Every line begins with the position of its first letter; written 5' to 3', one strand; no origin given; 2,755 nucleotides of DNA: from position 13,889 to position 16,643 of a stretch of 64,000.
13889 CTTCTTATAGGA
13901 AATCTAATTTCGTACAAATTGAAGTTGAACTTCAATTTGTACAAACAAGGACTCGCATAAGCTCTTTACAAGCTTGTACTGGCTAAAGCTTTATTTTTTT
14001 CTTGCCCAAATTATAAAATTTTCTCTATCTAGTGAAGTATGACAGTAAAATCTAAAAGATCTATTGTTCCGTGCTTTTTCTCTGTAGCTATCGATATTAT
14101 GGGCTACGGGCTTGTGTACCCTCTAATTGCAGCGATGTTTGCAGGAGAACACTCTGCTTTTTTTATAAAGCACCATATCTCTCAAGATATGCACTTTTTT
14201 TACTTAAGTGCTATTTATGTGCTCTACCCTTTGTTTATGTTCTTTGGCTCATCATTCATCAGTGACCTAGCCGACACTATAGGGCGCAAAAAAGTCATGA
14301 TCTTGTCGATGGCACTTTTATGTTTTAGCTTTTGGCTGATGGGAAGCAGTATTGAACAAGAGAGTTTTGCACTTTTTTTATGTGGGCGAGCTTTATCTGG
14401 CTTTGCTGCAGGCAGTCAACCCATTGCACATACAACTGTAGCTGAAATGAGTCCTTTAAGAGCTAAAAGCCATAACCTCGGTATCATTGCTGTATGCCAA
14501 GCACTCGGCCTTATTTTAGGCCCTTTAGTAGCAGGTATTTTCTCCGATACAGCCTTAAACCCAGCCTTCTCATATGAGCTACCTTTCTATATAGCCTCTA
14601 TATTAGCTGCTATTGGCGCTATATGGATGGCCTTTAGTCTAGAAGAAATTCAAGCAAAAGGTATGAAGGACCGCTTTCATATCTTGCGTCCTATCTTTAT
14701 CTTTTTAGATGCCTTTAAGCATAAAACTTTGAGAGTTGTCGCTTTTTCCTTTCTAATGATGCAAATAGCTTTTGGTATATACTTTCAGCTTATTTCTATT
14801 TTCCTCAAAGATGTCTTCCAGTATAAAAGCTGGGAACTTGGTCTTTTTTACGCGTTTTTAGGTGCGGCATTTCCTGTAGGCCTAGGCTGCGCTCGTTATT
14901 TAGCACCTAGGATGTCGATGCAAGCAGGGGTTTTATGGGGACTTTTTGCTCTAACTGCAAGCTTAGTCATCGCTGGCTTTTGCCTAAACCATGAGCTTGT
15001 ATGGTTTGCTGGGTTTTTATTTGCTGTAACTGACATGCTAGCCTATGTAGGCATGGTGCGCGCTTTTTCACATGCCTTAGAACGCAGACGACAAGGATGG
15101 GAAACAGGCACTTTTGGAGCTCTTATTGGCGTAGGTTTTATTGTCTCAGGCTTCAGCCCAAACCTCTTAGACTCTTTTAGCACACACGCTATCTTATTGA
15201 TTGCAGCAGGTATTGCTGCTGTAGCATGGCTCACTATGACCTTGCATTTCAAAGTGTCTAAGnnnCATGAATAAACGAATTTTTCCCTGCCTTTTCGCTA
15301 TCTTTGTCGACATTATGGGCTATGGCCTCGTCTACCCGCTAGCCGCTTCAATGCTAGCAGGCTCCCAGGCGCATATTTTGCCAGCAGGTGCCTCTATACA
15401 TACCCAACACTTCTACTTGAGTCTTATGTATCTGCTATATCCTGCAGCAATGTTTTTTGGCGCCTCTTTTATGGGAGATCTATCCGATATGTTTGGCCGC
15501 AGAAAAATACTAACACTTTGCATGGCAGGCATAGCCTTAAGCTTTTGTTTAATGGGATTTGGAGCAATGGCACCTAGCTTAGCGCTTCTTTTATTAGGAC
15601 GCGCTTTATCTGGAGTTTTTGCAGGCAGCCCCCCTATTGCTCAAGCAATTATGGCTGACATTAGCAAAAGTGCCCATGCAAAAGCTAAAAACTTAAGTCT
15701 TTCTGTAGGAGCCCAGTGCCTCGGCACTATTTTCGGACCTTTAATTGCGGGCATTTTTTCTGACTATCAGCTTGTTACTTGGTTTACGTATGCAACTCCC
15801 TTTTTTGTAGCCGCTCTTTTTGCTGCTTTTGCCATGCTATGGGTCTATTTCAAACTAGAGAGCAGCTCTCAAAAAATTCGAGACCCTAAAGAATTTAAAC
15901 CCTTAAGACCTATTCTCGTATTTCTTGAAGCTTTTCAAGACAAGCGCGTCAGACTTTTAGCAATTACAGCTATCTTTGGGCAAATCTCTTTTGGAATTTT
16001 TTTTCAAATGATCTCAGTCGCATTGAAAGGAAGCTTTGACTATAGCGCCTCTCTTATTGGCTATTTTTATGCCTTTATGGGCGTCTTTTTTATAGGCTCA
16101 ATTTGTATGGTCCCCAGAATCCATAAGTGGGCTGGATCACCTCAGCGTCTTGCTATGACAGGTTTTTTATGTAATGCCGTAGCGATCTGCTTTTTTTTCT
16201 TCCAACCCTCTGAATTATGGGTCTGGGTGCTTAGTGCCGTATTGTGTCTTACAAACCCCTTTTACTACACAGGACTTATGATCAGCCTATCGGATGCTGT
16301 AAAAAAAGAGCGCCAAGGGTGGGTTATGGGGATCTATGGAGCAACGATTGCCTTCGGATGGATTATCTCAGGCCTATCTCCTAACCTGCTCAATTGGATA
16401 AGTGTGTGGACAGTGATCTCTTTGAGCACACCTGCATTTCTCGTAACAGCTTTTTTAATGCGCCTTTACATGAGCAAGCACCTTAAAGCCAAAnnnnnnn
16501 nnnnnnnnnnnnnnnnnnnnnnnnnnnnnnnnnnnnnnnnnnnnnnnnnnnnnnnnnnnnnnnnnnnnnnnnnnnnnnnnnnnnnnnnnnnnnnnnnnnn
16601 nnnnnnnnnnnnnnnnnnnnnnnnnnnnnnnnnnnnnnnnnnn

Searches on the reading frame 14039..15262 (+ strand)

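Call 61: search_protein_families(library=pfam, proteins=[window:14039-15262:+], max_evalue=0.001)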
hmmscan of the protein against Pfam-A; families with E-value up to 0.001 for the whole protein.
window:14039-15262:+ (408 aa): 2 families
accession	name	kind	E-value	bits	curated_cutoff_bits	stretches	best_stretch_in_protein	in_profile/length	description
PF07690.21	MFS_1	-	2e-31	109.6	33.4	1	13-329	2-305/347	Major Facilitator Superfamily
PF00083.30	Sugar_tr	-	9.1e-14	51.6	22.3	1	34-199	25-190/452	Sugar (and other) transporter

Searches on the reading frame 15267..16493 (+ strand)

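Call 61: search_protein_families(library=pfam, proteins=[window:15267-16493:+], max_evalue=0.001)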
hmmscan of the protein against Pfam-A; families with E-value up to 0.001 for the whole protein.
window:15267-16493:+ (409 aa): 2 families
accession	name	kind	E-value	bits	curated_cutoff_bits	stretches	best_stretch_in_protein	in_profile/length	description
PF07690.21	MFS_1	-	1.1e-39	136.8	33.4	1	9-368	2-346/347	Major Facilitator Superfamily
PF00083.30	Sugar_tr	-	4.2e-09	36.2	22.3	1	48-199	45-194/452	Sugar (and other) transporter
